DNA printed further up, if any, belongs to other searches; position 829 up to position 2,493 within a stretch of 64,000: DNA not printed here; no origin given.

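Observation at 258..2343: Bacterial-type tgt translationally coupled to a YhhQ transporter in a methanogen: possible archaeal queuosine salvage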

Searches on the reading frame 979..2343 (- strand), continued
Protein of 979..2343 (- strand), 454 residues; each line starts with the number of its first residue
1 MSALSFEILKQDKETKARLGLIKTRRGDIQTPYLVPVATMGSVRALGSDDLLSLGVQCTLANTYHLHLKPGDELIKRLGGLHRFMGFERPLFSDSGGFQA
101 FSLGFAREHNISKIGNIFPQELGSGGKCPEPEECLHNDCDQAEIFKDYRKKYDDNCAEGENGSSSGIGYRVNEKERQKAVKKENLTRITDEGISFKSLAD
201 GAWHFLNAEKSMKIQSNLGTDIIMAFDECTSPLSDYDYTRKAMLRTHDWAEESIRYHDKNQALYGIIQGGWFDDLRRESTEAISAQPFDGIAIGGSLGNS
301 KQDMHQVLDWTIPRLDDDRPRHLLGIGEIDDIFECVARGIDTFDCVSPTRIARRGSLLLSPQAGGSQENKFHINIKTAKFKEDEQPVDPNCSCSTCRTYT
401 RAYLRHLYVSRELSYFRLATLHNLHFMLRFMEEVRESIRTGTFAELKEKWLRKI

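Call 38: list_cluster_members(proteins=[P0121, P0122, P0124, P0125, P0138, P0142, P0145, P0147, P0152, P0146])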
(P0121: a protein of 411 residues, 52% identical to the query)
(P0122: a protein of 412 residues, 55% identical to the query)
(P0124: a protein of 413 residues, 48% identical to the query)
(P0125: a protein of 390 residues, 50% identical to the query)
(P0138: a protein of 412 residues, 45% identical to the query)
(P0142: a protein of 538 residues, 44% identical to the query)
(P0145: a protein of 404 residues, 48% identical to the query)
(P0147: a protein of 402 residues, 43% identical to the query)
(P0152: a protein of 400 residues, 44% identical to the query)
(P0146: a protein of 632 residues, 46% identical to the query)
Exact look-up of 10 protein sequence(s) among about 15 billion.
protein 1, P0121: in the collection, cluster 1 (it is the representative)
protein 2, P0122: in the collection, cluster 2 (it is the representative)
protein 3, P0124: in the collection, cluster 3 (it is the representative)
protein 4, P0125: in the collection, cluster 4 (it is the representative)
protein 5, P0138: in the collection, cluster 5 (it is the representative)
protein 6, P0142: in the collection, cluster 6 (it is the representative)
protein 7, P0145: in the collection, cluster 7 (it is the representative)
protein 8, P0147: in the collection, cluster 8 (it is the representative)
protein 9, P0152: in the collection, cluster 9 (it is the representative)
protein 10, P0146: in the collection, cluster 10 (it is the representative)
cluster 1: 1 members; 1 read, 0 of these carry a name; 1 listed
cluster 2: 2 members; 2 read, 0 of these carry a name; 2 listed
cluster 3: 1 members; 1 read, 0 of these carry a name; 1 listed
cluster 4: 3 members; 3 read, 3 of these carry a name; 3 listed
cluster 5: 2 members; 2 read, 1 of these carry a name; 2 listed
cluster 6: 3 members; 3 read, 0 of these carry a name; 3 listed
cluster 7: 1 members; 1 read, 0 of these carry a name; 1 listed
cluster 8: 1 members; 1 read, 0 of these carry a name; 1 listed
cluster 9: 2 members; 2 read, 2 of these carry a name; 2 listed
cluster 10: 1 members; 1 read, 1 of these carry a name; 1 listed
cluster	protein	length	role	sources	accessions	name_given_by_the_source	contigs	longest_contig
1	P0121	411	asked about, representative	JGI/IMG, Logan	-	-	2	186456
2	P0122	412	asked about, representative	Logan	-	-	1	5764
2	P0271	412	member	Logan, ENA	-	-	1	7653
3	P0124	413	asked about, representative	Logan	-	-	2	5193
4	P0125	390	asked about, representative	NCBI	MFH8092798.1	MAG: tRNA guanosine(34) transglycosylase Tgt [Candidatus Aenigmatarchaeota archaeon]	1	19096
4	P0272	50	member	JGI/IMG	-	hypothetical protein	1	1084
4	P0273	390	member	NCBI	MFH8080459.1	MAG: tRNA guanosine(34) transglycosylase Tgt [Candidatus Aenigmatarchaeota archaeon]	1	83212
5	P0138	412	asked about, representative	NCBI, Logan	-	-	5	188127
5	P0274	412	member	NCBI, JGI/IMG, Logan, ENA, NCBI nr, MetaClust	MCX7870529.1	MAG: tRNA guanosine(34) transglycosylase Tgt [bacterium] | tRNA guanosine(34) transglycosylase Tgt [bacterium] | \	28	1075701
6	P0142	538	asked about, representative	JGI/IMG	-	-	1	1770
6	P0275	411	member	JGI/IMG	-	-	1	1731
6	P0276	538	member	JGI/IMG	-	-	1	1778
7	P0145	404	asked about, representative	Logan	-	-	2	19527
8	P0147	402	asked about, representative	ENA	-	-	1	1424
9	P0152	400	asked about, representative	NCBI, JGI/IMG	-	queuine tRNA-ribosyltransferase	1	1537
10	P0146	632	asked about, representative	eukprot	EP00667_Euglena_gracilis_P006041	EG_transcript_6083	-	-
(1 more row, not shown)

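Call 39: find_encoding_contigs(protein=P0273, flank=10000, max_places=2)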
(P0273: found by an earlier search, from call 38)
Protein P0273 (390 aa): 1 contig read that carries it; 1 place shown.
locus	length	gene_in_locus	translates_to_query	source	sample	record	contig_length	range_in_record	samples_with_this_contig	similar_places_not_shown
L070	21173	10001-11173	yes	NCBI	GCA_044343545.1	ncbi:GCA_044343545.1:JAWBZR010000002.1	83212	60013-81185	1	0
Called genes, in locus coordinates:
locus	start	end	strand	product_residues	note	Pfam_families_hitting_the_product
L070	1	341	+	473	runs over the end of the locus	PF01909:NTP_transf_2, PF18144:SMODS (weak), PF09249:tRNA_NucTransf2, PF21133:CAA_C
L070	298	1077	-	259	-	PF00882:Zn_dep_PLPC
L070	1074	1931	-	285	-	PF01866:Diphthamide_syn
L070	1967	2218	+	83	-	-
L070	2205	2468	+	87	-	-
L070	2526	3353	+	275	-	PF00025:Arf, PF01926:MMR_HSR1, PF02421:FeoB_N, PF02824:TGS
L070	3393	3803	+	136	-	PF00293:NUDIX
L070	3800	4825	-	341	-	PF02784:Orn_Arg_deC_N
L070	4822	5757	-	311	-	PF01916:DS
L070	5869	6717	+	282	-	PF04240:Caroten_synth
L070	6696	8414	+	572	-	PF03485:Arg_tRNA_synt_N, PF00750:tRNA-synt_1d, PF05746:DALR_1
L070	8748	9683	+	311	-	PF12840:HTH_20 (weak), PF01022:HTH_5 (weak), PF05124:S_layer_C (weak)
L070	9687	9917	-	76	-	PF00462:Glutaredoxin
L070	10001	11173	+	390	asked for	PF01702:TGT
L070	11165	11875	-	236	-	PF02616:SMC_ScpA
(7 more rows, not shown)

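Call 40: find_encoding_contigs(protein=P0274, flank=10000, max_places=2)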
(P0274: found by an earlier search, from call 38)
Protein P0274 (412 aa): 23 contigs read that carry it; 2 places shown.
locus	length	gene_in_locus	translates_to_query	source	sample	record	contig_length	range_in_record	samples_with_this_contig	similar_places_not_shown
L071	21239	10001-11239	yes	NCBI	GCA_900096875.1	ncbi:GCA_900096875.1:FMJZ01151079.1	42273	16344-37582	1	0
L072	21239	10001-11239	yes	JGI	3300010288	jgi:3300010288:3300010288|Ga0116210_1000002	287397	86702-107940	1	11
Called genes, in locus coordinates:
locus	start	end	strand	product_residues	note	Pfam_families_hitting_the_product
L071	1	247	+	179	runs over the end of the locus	PF06195:DUF996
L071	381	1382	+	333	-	PF00766:ETF_alpha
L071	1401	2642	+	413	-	PF01676:Metalloenzyme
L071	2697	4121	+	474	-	PF00004:AAA (weak), PF07728:AAA_5 (weak), PF07724:AAA_2, PF00004:AAA (weak)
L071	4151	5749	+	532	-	-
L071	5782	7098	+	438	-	PF04055:Radical_SAM, PF12544:LAM_C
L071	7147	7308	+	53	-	-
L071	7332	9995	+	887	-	PF04932:Wzy_C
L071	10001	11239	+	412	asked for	PF01702:TGT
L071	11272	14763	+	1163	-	PF04851:ResIII, PF00270:DEAD, PF01751:Toprim, PF01131:Topoisom_bac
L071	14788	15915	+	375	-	PF03739:LptF_LptG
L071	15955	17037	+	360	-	PF11104:PilM_2, PF06723:MreB_Mbl (faint)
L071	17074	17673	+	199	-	PF05137:PilN (weak)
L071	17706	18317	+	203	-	-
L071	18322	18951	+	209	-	-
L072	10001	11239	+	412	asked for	PF01702:TGT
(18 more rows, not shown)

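Call 42: find_encoding_contigs(protein=P0121, flank=10000, max_places=1)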
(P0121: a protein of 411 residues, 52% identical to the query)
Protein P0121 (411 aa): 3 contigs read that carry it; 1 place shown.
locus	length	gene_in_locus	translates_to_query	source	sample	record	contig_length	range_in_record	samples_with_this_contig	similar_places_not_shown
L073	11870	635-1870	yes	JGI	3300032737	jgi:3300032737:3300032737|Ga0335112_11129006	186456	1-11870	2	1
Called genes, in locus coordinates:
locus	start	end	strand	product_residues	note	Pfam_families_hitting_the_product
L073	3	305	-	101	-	?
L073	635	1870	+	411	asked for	PF01702:TGT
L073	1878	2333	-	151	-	PF04307:YdjM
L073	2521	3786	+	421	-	PF00155:Aminotran_1_2, PF00202:Aminotran_3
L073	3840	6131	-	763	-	-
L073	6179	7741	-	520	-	PF02789:Peptidase_M17_N, PF00883:Peptidase_M17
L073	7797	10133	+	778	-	PF03104:DNA_pol_B_exo1, PF03175:DNA_pol_B_2 (faint), PF00136:DNA_pol_B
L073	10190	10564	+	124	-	-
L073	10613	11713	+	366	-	-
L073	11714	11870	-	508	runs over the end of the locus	-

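Call 43: find_encoding_contigs(protein=P0271, flank=10000, max_places=1)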
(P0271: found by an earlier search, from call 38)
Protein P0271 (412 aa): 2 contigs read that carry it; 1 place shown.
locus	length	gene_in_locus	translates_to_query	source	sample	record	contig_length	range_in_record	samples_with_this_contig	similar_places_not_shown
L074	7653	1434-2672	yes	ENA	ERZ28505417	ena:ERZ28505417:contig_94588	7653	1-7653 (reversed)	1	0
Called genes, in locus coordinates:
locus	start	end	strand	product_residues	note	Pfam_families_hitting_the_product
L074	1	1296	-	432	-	?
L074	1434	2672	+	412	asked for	PF01702:TGT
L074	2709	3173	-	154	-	PF13404:HTH_AsnC-type, PF13412:HTH_24, PF01037:AsnC_trans_reg (weak)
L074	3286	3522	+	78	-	-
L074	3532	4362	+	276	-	PF00795:CN_hydrolase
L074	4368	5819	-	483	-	PF02934:GatB_N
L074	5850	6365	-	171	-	-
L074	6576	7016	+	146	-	PF06210:DUF1003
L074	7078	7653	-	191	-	?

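Call 51: search_protein_families(library=pfam, proteins=[L038:9160-9903:+])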
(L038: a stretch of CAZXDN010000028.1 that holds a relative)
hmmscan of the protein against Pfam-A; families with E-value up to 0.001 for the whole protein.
L038:9160-9903:+ (247 aa): 6 families
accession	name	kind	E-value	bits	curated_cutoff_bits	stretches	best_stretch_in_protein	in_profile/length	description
PF13484.11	Fer4_16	-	5.2e-12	46.8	30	1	170-232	1-66/66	4Fe-4S double cluster binding domain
PF12838.12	Fer4_7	-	7.7e-09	36.3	27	1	170-232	1-51/52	4Fe-4S dicluster domain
PF12837.12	Fer4_6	-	1.1e-06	28.7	25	1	168-186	6-24/24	4Fe-4S binding domain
PF00037.32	Fer4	-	1.7e-05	24.8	21.1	1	168-186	5-23/24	4Fe-4S binding domain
PF13187.11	Fer4_9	-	0.00031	21.1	27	0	166-185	32-51/52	4Fe-4S dicluster domain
PF13237.11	Fer4_10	-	0.00039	20.7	25.5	0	168-230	6-53/53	4Fe-4S dicluster domain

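Call 56: list_cluster_members(proteins=[P0194, P0215, P0241, P0253, P0267, P0258, P0270, P0163, P0178, P0123])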
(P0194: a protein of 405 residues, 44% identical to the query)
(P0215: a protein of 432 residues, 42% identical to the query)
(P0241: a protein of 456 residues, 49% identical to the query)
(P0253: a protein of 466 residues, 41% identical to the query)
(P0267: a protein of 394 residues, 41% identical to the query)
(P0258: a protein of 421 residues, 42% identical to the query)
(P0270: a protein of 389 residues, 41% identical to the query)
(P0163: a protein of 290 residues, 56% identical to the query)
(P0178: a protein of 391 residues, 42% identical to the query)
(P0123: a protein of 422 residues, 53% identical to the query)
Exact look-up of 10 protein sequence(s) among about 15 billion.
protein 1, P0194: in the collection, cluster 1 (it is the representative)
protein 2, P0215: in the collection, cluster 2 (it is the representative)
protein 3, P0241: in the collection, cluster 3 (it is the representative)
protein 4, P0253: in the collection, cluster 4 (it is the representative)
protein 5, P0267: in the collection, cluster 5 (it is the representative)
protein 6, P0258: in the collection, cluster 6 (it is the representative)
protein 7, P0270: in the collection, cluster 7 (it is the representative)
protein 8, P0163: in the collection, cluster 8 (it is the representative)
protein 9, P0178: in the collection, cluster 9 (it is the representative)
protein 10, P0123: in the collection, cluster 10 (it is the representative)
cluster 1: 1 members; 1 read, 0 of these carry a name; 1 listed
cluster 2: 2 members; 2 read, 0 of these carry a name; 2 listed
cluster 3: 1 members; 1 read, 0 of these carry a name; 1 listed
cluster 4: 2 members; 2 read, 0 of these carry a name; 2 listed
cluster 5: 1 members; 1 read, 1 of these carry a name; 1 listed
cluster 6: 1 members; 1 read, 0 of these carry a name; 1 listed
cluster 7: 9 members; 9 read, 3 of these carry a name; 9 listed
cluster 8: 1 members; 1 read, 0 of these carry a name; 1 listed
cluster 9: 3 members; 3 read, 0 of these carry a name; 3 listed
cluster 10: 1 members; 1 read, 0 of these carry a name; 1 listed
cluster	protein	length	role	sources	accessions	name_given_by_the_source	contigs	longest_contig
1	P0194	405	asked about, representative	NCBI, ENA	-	-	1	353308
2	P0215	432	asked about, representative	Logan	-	-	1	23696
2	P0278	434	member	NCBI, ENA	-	-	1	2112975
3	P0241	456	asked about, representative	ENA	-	-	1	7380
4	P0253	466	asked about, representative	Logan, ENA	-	-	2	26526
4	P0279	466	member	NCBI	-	-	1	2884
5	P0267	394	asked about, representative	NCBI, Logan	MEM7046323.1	MAG: tRNA guanosine(34) transglycosylase Tgt [Pseudomonadota bacterium]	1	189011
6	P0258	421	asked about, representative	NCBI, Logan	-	-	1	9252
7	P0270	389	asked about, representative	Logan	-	-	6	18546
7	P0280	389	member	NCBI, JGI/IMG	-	queuine tRNA-ribosyltransferase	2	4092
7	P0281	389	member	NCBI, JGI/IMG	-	queuine tRNA-ribosyltransferase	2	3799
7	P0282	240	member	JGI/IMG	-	queuine tRNA-ribosyltransferase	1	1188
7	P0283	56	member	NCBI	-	-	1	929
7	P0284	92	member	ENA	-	-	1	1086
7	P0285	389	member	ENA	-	-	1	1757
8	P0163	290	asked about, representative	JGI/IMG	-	-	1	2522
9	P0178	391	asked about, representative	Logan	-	-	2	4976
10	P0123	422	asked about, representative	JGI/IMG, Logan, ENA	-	-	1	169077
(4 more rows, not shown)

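Call 66: find_encoding_contigs(protein=P0157, flank=8000, max_places=2)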
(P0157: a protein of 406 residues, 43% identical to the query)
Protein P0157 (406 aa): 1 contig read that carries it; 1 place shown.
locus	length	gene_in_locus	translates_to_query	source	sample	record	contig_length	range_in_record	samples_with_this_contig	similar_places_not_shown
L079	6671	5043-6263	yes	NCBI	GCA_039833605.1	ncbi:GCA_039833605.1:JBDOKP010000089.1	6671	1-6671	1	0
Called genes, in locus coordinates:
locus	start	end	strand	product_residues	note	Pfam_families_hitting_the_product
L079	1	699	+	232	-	PF01594:AI-2E_transport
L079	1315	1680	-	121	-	-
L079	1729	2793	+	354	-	PF02784:Orn_Arg_deC_N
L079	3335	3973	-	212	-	PF00121:TIM, PF05690:ThiG (weak)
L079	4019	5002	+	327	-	PF17125:Methyltr_RsmF_N, PF01728:FtsJ (weak), PF02475:TRM5-TYW2_MTfase (faint), PF01189:Methyltr_RsmB-F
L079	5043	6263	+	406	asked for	PF01702:TGT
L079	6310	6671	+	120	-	?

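Call 67: find_encoding_contigs(protein=P0131, flank=8000, max_places=2)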
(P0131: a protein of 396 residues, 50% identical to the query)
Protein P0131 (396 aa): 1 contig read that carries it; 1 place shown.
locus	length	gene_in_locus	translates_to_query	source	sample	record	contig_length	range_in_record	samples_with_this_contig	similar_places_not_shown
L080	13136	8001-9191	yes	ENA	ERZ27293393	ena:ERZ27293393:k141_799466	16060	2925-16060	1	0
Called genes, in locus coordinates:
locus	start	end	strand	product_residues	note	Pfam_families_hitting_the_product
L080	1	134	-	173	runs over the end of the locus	PF01936:NYN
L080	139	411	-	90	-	PF00312:Ribosomal_S15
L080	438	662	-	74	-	PF07927:HicA_toxin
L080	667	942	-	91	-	PF15919:HicB_lk_antitox, PF15970:HicB-like_2 (weak)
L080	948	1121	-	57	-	-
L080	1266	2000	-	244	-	-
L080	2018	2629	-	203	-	-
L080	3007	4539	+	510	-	PF01743:PolyA_pol, PF12627:PolyA_pol_RNAbd, PF01966:HD, PF13735:tRNA_NucTran2_2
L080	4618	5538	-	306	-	PF18780:HNH_repeat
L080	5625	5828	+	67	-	PF13560:HTH_31, PF12844:HTH_19, PF13443:HTH_26, PF01381:HTH_3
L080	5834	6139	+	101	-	-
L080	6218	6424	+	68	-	-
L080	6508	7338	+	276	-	PF02498:Bro-N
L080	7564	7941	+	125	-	PF00076:RRM_1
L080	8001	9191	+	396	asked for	PF01702:TGT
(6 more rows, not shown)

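Call 73: predict_structure(alignment_id=A1)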
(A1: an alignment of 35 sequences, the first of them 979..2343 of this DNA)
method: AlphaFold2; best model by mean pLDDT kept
length: 454 residues; sequences in the alignment: 35
mean_pLDDT: 69.7   pTM: 0.71
mean pLDDT of the five models: 69.7, 66.5, 64.8, 54.5, 44.7
residues with pLDDT >= 90: 126; 70-90: 139; 50-70: 78; < 50: 111
segments of 3 or more residues with pLDDT < 50: 63-72, 85-87, 90-179
pLDDT, mean of each block of 10 residues (from residue 1): 79 90 86 73 60 68 46 51 50 38 37 33 30 29 32 30 28 37 55 57 65 74 76 73 86 89 83 86 93 66 81 90 82 92 82 89 85 92 93 93 95 88 91 95 93 64
secondary structure, 60 per line:
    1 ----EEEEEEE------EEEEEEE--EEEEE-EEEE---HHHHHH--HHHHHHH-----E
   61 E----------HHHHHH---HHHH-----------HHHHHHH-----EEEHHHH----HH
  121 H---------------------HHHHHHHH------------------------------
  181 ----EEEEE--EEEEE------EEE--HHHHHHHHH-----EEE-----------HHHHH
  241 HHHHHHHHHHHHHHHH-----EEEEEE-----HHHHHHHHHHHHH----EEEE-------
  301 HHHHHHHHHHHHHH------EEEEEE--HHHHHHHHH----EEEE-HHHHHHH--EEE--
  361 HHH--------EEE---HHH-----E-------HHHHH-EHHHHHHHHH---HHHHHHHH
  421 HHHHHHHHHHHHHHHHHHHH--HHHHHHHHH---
elements in order: E5-11 E18-24 E27-31 E33-36 H40-45 H48-54 H72-77 H81-84 H96-102 E108-110 H111-114 H143-150 E185-189 E192-196 E203-205 H208-216 E222-224 H236-256 E262-267 H273-285 E290-293 H301-314 E321-326 H329-337 E342-345 H347-353 E356-358 E372-374 H394-398 H401-409 H413-440 H443-451
